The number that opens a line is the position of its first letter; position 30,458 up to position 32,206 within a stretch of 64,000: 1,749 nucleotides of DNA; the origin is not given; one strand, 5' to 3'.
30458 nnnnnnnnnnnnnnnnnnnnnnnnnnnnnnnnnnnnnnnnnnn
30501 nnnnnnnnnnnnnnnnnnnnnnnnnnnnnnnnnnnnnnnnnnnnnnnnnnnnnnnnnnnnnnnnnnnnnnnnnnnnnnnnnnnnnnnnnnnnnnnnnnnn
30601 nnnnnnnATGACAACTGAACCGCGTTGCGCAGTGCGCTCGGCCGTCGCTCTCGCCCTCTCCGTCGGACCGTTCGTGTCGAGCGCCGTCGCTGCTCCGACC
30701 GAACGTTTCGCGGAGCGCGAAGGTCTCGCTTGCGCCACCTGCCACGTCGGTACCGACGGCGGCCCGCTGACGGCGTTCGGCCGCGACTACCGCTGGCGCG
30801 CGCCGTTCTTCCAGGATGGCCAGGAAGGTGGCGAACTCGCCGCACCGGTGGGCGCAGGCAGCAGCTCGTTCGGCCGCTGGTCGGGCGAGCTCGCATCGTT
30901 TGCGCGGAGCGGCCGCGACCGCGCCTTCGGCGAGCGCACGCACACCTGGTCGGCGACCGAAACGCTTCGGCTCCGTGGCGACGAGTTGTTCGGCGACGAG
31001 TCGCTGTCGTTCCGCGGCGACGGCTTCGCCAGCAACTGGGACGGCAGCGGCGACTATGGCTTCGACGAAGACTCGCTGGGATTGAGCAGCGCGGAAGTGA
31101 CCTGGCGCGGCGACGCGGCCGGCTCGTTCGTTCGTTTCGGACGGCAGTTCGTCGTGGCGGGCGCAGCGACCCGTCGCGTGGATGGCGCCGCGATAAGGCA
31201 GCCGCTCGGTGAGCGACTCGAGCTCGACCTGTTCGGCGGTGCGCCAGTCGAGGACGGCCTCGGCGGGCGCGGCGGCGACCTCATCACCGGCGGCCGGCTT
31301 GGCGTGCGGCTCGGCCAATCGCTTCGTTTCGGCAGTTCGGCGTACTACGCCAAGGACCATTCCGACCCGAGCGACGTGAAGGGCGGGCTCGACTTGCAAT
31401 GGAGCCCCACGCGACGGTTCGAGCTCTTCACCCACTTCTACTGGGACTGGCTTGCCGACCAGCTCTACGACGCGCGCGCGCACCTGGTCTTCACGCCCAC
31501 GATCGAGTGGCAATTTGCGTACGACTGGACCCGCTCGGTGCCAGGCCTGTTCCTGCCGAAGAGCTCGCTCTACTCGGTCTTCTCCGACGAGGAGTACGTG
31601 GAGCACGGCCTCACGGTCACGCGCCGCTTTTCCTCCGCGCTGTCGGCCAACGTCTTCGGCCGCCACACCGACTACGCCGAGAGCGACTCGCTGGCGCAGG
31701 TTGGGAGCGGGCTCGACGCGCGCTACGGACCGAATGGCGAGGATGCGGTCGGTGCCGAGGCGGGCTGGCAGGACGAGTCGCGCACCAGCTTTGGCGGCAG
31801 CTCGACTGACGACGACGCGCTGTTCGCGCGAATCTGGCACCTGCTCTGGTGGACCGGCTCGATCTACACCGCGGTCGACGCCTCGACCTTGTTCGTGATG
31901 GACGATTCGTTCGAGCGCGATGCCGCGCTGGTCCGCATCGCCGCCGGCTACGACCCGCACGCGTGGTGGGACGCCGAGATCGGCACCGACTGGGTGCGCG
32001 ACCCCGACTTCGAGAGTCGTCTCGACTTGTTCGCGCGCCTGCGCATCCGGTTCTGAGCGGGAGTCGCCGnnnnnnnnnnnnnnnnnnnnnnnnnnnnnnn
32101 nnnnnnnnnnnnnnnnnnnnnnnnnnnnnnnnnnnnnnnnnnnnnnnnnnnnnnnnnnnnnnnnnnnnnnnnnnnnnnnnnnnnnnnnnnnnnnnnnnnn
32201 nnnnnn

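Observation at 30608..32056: Cyc2-like fused monohaem cytochrome-porin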

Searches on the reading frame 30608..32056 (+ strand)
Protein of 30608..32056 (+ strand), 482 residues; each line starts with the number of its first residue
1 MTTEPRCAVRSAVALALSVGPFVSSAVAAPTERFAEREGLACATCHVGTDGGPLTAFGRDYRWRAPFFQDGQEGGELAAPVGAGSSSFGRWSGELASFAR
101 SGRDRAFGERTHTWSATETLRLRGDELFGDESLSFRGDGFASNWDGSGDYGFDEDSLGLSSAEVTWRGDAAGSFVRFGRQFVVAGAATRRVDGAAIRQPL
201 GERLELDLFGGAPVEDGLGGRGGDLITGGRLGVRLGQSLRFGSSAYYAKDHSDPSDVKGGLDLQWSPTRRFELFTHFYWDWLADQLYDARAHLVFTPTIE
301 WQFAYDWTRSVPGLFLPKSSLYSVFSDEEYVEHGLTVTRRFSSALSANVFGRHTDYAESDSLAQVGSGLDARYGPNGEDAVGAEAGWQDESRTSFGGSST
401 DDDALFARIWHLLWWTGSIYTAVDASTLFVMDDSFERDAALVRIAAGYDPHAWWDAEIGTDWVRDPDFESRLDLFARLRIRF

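Call 3: search_protein_families(library=pfam, proteins=[window:30608-32056:+], max_evalue=1)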
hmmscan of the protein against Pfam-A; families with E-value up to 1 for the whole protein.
window:30608-32056:+ (482 aa): 0 families

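Call 4: search_protein_families(library=ncbifam, proteins=[window:30608-32056:+], max_evalue=1)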
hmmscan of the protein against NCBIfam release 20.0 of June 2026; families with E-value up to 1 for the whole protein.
window:30608-32056:+ (482 aa): 1 family
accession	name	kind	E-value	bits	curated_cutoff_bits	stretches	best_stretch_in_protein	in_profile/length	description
NF053842.1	MnTportMntCDein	equivalog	0.12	11.6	400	1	446-465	107-126/281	manganese ABC transporter substrate-binding protein MntC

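Call 5: find_homologous_proteins(query=window:30608-32056:+, max_evalue=0.001)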
Query window:30608-32056:+ (482 aa): 14 proteins with E <= 0.001 among 8000 candidates.
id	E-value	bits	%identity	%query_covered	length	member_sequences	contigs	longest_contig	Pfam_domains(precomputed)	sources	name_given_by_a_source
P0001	0.0e+0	1095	100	100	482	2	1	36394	-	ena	-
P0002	5.5e-214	730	70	94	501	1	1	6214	-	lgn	-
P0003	1.1e-206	706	65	100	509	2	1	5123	-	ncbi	-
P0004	2.0e-205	702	64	100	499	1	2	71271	-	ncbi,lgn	-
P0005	6.5e-201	687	67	94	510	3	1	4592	-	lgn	-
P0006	2.0e-190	652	63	96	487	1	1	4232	-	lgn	-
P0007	2.4e-165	569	54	100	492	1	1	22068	-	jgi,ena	-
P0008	1.6e-143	497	51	93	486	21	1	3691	-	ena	-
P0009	9.9e-142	492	49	93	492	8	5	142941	-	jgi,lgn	jgi:hypothetical protein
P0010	2.1e-133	464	57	83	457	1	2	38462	-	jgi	jgi:hypothetical protein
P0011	9.3e-132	459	47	97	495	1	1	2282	-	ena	-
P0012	4.1e-115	404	45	92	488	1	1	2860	-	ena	-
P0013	5.6e-110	387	44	92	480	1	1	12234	-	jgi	jgi:hypothetical protein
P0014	4.5e-96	341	40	87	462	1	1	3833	-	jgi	-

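Call 14: search_solved_structures(query=A2, max_evalue=10)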
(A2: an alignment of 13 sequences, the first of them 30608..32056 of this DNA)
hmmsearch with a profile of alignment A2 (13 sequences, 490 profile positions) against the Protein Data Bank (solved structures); distinct sequences matched with E-value up to 10: 3.
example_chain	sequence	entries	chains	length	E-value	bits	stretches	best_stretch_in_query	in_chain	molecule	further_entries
7ljn_A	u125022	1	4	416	0.064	15.1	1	21-75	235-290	CD-NTase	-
4j9j_A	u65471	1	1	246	0.19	13.5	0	162-205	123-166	Imidazole glycerol phosphate synthase subunit HisF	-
3h4n_A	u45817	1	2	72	0.67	11.8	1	40-68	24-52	Cytochrome c7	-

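Call 15: find_encoding_contigs(protein=P0009, flank=10000, max_places=3)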
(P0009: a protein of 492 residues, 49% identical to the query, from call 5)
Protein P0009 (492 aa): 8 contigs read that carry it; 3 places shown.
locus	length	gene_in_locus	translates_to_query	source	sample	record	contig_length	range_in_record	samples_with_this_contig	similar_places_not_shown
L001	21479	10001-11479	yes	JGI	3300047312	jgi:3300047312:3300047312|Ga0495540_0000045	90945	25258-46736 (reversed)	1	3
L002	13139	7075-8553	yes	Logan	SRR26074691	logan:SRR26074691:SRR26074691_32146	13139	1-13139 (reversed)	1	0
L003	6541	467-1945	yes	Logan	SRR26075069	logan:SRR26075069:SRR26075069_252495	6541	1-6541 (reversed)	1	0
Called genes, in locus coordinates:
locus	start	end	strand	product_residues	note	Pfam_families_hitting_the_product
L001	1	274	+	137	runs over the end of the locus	-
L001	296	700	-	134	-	-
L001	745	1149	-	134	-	-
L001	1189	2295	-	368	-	PF14229:DUF4332 (weak), PF23374:Fn3_arc (weak)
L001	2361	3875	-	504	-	PF04185:Phosphoesterase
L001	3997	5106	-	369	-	-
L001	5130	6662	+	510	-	PF00749:tRNA-synt_1c, PF19269:Anticodon_2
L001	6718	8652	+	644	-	PF01841:Transglut_core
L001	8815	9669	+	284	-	PF13424:TPR_12 (faint)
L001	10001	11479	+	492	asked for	-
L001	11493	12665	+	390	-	PF14522:Cytochrome_C7 (weak)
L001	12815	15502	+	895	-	PF23727:Beta-prop_FAM234A_B (faint), PF13517:FG-GAP_3 (weak), PF01839:FG-GAP (weak), PF13517:FG-GAP_3 (weak)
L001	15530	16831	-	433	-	PF02558:ApbA (weak), PF03446:NAD_binding_2 (faint), PF03721:UDPG_MGDP_dh_N, PF00984:UDPG_MGDP_dh, PF03720:UDPG_MGDP_dh_C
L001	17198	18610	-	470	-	PF00282:Pyridoxal_deC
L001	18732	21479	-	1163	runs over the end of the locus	PF10282:Lactonase (faint), PF21783:YNCE (weak), PF03150:CCP_MauG (faint), PF24681:Kelch_KLHDC2_KLHL20_DRC7 (weak), PF01344:Kelch_1 (weak), PF21419:RoxA-like_Cyt-c (weak)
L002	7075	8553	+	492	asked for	-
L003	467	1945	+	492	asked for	-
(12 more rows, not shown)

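Call 16: find_encoding_contigs(protein=P0004, flank=10000, max_places=2)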
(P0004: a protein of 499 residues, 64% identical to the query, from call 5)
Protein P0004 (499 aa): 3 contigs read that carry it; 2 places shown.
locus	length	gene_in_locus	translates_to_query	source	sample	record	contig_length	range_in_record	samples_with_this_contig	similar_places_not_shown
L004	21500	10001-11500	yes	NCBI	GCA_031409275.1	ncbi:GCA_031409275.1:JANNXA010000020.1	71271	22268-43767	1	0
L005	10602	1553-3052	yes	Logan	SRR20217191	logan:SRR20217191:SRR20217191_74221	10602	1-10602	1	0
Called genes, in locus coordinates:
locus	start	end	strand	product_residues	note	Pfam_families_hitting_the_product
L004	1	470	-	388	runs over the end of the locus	-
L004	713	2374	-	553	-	PF01979:Amidohydro_1, PF07969:Amidohydro_3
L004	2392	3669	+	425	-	PF00437:T2SSE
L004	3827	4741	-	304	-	-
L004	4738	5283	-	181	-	-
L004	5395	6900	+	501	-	PF00478:IMPDH, PF00571:CBS, PF01070:FMN_dh, PF03060:NMO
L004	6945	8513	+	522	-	PF00117:GATase, PF07722:Peptidase_C26 (weak), PF02540:NAD_synthase (weak), PF03054:tRNA_Me_trans (faint), PF00958:GMP_synt_C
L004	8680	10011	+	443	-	-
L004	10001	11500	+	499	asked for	-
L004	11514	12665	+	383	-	PF09699:Paired_CXXCH_1 (faint), PF14522:Cytochrome_C7 (weak)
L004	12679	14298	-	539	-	PF02366:PMT (weak), PF13231:PMT_2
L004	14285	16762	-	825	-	PF00884:Sulfatase, PF01663:Phosphodiest (weak)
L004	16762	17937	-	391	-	PF01266:DAO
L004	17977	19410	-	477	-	PF02934:GatB_N, PF02637:GatB_Yqey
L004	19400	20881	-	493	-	PF01425:Amidase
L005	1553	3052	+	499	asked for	-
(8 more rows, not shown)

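Call 17: predict_structure(alignment_id=A2)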
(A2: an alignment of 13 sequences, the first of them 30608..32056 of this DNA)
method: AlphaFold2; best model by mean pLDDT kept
length: 482 residues; sequences in the alignment: 13
mean_pLDDT: 65.0   pTM: 0.64
mean pLDDT of the five models: 65.0, 64.0, 62.5, 58.8, 42.5
residues with pLDDT >= 90: 16; 70-90: 240; 50-70: 92; < 50: 134
segments of 3 or more residues with pLDDT < 50: 1-85, 146-154, 183-189, 216-222, 313-326, 394-400
pLDDT, mean of each block of 10 residues (from residue 1): 28 31 25 30 33 38 37 26 48 80 66 75 64 65 50 48 69 70 47 76 80 51 66 84 75 63 87 84 77 88 87 41 51 87 85 81 86 73 84 48 79 79 83 63 85 83 73 85 82
secondary structure, 60 per line:
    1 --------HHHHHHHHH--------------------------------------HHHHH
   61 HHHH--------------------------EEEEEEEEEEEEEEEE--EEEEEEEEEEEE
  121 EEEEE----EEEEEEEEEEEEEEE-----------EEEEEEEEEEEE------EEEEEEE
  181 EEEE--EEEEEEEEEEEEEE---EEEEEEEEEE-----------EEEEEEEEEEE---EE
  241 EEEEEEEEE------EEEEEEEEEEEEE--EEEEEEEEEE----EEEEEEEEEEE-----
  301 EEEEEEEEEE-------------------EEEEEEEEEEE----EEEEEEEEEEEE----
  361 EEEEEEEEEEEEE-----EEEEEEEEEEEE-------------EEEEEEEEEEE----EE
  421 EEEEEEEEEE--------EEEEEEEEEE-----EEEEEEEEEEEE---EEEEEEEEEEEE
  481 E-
elements in order: H9-17 H56-64 E91-106 E109-125 E130-144 E156-167 E174-184 E187-200 E204-213 E225-235 E239-249 E256-268 E271-280 E285-295 E301-310 E330-340 E345-356 E361-373 E379-390 E404-414 E419-430 E439-448 E454-465 E469-481

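Call 18: search_protein_representatives(alignment_id=A2)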
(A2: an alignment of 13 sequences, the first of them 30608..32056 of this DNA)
Query: 13 sequences, 490 profile positions. Proteins with E-value up to 0.001 (for the whole library): 582; up to 1e-10: 234; up to 1e-30: 12. The best 150 are listed.
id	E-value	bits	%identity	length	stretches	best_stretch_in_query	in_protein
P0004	6.7e-237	803.4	-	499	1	2-490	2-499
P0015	5.2e-189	645.4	-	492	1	14-490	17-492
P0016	1.1e-186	637.8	-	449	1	89-490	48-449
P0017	1.0e-151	522.4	-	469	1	16-490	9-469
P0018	2.8e-86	306.6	-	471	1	29-490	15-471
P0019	8.2e-83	295.1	-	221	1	276-490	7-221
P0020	3.2e-73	263.5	-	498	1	8-482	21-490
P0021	3.0e-54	200.9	-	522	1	7-345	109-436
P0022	2.3e-39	151.8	-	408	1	107-395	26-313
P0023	2.6e-33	131.9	-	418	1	113-487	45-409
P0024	3.8e-33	131.3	-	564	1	104-490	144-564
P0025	1.8e-31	125.8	-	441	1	95-478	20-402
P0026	2.4e-30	122.1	-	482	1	141-389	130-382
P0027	9.9e-30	120.1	-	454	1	137-386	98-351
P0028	7.5e-29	117.2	-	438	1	159-462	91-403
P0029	1.1e-28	116.6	-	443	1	95-490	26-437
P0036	8.4e-26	107.1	-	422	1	97-384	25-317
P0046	6.9e-23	97.5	-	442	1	181-393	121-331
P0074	6.7e-18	81.1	-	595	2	136-288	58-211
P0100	6.8e-16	74.4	-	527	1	140-291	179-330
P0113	1.9e-15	73.0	-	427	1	121-488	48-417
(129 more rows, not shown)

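Call 21: search_protein_families(library=pfam, proteins=[P0022, P0023, P0025, P0029, P0036, P0046, P0074, P0100, P0024, P0113], max_evalue=0.1)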
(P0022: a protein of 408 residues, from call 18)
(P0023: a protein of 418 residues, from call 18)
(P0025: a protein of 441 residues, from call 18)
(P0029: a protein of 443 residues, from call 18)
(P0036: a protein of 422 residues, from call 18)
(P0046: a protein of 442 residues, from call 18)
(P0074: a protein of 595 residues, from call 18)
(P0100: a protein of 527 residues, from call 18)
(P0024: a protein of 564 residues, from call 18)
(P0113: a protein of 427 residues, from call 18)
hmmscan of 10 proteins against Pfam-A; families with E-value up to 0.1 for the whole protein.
P0022 (408 aa): 1 family
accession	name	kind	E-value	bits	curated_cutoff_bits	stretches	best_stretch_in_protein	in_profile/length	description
PF13505.12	OMP_b-brl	-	0.043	14.4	28.7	0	128-297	21-174/175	Outer membrane protein beta-barrel domain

P0023 (418 aa): 0 families

P0025 (441 aa): 0 families

P0029 (443 aa): 0 families

P0036 (422 aa): 0 families

P0046 (442 aa): 0 families

P0074 (595 aa): 2 families
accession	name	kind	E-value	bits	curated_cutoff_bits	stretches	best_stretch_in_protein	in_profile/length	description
PF02462.21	Opacity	-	0.0076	16.8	21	1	280-397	3-105/126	Opacity family porin protein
PF05036.18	SPOR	-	0.018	15.8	21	1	508-572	3-66/76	SPOR domain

P0100 (527 aa): 3 families
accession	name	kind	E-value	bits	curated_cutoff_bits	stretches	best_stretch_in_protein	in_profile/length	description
PF00034.26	Cytochrom_C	-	2.3e-11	45.3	21.3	1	36-123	2-89/90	Cytochrome c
PF13442.11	Cytochrome_CBB3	-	8.5e-07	29.7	27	1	35-120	3-68/68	Cytochrome C oxidase, cbb3-type, subunit III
PF02433.20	FixO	-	0.057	13.3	29.6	1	54-86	98-130/219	Cytochrome C oxidase, mono-heme subunit/FixO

P0024 (564 aa): 8 families
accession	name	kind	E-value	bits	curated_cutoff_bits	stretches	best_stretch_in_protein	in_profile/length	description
PF13248.11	Zn_ribbon_3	-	3.7e-10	39.3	27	2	75-99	2-26/26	zinc-ribbon domain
PF12773.13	DZR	-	1.5e-08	35.1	27.3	1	50-96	1-45/45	Double zinc ribbon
PF10571.15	UPF0547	-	4e-07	30.5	29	2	77-100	2-25/26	Uncharacterised protein family UPF0547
PF23455.1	DUF7129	-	9.3e-05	22.5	30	1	40-68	4-34/45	Domain of unknown function (DUF7129)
PF17032.10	Zn_ribbon_15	-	0.00025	22.2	28.9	0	48-68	53-73/73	zinc-ribbon family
PF08271.17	Zn_Ribbon_TF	-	0.015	15.3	29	1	76-100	1-30/43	TFIIB zinc-binding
PF01529.25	DHHC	-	0.07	13.6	28.7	0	50-88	8-46/133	DHHC palmitoyltransferase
PF05538.17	Campylo_MOMP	-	0.073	12.5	29.6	0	200-236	108-144/421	Campylobacter major outer membrane protein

P0113 (427 aa): 0 families

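Call 22: search_protein_families(library=ncbifam, proteins=[P0022, P0023, P0025, P0029, P0036, P0046, P0074, P0100, P0024, P0113], max_evalue=0.1)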
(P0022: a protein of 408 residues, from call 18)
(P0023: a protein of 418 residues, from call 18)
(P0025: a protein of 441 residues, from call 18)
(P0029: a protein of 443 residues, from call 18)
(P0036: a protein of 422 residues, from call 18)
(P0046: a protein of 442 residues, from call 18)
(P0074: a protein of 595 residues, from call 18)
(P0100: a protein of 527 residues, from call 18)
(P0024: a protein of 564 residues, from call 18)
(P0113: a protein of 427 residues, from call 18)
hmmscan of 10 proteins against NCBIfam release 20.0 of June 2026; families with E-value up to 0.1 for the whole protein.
P0022 (408 aa): 0 families

P0023 (418 aa): 1 family
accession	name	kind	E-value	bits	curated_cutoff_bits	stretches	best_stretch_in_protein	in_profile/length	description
NF033923.0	opr_proin_2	subfamily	0.0078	15.4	150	1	89-141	112-161/386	Opr family porin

P0025 (441 aa): 0 families

P0029 (443 aa): 0 families

P0036 (422 aa): 0 families

P0046 (442 aa): 0 families

P0074 (595 aa): 1 family
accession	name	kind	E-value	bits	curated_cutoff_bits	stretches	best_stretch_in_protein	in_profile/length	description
NF008153.0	PRK10905.1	equivalog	2.9e-06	26.7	256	1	443-588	275-421/424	cell division protein DamX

P0100 (527 aa): 11 families
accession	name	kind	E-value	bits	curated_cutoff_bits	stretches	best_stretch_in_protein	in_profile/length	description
TIGR02603.1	CxxCH_TIGR02603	domain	1.2e-10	41.6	68.15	1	35-88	3-57/134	putative heme-binding domain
TIGR04485.1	thiosulf_SoxX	equivalog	1.6e-06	28.7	61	1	45-122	4-77/78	sulfur oxidation c-type cytochrome SoxX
NF043008.1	Cyt550_Brdyrhiz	equivalog_domain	5.4e-05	23.3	240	1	19-98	11-93/131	cytochrome c-550 CycA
TIGR00782.1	ccoP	equivalog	0.00015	21.2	179.95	1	35-160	107-225/285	cytochrome-c oxidase, cbb3-type subunit III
NF045930.1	Cytc6PetJCyano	equivalog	0.0011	18.8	135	1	16-122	9-104/110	cytochrome c6 PetJ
NF050122.1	bc1_QcrC_actin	exception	0.0032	16.8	200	1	26-66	32-73/253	cytochrome bc1 complex diheme cytochrome c subunit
NF011054.0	PRK14486.1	equivalog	0.0036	16.9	447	1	36-124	216-291/294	putative bifunctional cbb3-type cytochrome c oxidase subunit II/cytochrome c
NF045774.1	cytochro_C551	exception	0.0083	16.1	118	1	32-88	36-92/110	cytochrome c551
NF011055.0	PRK14487.1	subfamily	0.0088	15.6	218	1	54-86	104-136/212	cbb3-type cytochrome c oxidase subunit II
NF045773.1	cytochro_C550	exception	0.009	15.9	125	1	36-94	50-108/118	cytochrome c550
TIGR00781.1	ccoO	equivalog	0.011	15.5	200.65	1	54-86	98-130/232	cytochrome-c oxidase, cbb3-type subunit II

P0024 (564 aa): 4 families
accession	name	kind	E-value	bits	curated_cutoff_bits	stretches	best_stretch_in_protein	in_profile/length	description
NF049953.1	ribbon_DG_selen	exception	1.5e-05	25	130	2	42-71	142-171/172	zinc ribbon-containing (seleno)protein DG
NF033497.1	rubre_like_arch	subfamily_domain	3.4e-05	23.4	32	1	76-96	1-23/34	rubrerythrin-like domain-containing protein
NF011149.0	PRK14559.1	equivalog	0.0022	16.8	374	1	50-98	4-50/642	serine/threonine phosphatase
NF011302.0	PRK14714.1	equivalog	0.0074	13.8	1791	1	46-98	679-731/1350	DNA-directed DNA polymerase II large subunit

P0113 (427 aa): 0 families

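Call 23: fold_search(model_id=the predicted structure, library=pdb)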
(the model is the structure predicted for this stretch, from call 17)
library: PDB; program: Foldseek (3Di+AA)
matches with E <= 10: 876; with E <= 0.001: 330
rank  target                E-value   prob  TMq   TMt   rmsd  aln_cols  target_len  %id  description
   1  9fw9_D                3.2e-09  1.00  0.40  0.31  16.0       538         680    8  Cryo-EM structure of the type 1 pilus assembly platform as part of the FimA-bound chaperone-usher pilus complex (FimDH (released 2025-06-04)
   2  9fy9_D                3.9e-09  1.00  0.43  0.32  14.3       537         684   10  Cryo-EM structure of the type 1 chaperone-usher pilus FimD-tip complex (FimDHGFC) - Conformer 1 (released 2025-06-04)
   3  3rfz_B                6.5e-09  1.00  0.44  0.30  11.4       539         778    9  Crystal structure of the FimD usher bound to its cognate FimC:FimH substrate (released 2011-06-01)
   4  3rfz_E                7.8e-09  1.00  0.42  0.29  13.7       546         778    8  Crystal structure of the FimD usher bound to its cognate FimC:FimH substrate (released 2011-06-01)
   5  2vqi_B                9.8e-09  1.00  0.41  0.42  11.6       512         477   10  Structure of the P pilus usher (PapC) translocation pore (released 2008-05-27)
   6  7lhg_C                1.2e-08  1.00  0.42  0.28  12.9       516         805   10  Cryo-EM structure of E. coli P pilus tip assembly intermediate PapC-PapD-PapK-PapG in the first conformation (released 2021-08-11)
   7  9bog_D                3.2e-08  1.00  0.42  0.29  13.8       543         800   10  Structural basis for adhesin secretion by the outer-membrane usher in type 1 pili (released 2024-10-09)
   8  5dl5                  4.2e-08  1.00  0.34  0.37  13.8       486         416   11  Crystal structure of Acinetobacter baumannii OccAB1 (released 2016-02-03)
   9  3szd_B                5.3e-08  1.00  0.37  0.45  12.1       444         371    9  Crystal structure of Pseudomonas aeruginosa OccK2 (OpdF) (released 2012-02-08)
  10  3sy9_D                5.8e-08  1.00  0.35  0.43  10.2       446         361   10  Crystal structure of Pseudomonas aeruginosa OccD2 (OpdC) (released 2012-02-08)
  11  3sy9_A                8.4e-08  1.00  0.36  0.43  10.3       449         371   10  Crystal structure of Pseudomonas aeruginosa OccD2 (OpdC) (released 2012-02-08)
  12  3sy9_B                8.4e-08  1.00  0.34  0.40  10.8       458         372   10  Crystal structure of Pseudomonas aeruginosa OccD2 (OpdC) (released 2012-02-08)
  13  3syb                  9.3e-08  1.00  0.32  0.36  13.8       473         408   12  Crystal structure of Pseudomonas aeruginosa OccD3 (OpdP) (released 2012-02-08)
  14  9fxb_D                9.7e-08  1.00  0.42  0.34  14.9       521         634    8  Cryo-EM structure of the type 1 pilus assembly platform as part of the FimI-bound chaperone-usher pilus complex (FimDH (released 2025-06-04)
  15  9fx8_D                1.1e-07  1.00  0.43  0.34  13.4       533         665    8  Cryo-EM structure of the FimI-bound type 1 pilus assembly platform complex - Local refinement (released 2025-06-04)
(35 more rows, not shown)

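Call 24: find_encoding_contigs(protein=P0036, flank=6000, max_places=2)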
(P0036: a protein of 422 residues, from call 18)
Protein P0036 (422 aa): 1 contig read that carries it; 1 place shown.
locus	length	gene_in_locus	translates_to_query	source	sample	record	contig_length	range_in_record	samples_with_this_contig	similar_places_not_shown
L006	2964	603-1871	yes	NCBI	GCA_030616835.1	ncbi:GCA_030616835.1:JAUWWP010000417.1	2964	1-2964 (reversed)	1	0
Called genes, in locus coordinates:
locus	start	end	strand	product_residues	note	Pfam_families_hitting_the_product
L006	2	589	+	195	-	?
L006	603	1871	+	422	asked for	-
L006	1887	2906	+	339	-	PF02085:Cytochrom_CIII (faint), PF14522:Cytochrome_C7 (faint), PF14537:Cytochrom_c3_2 (faint), PF22113:Mtrc-MtrF_II-IV_dom (faint)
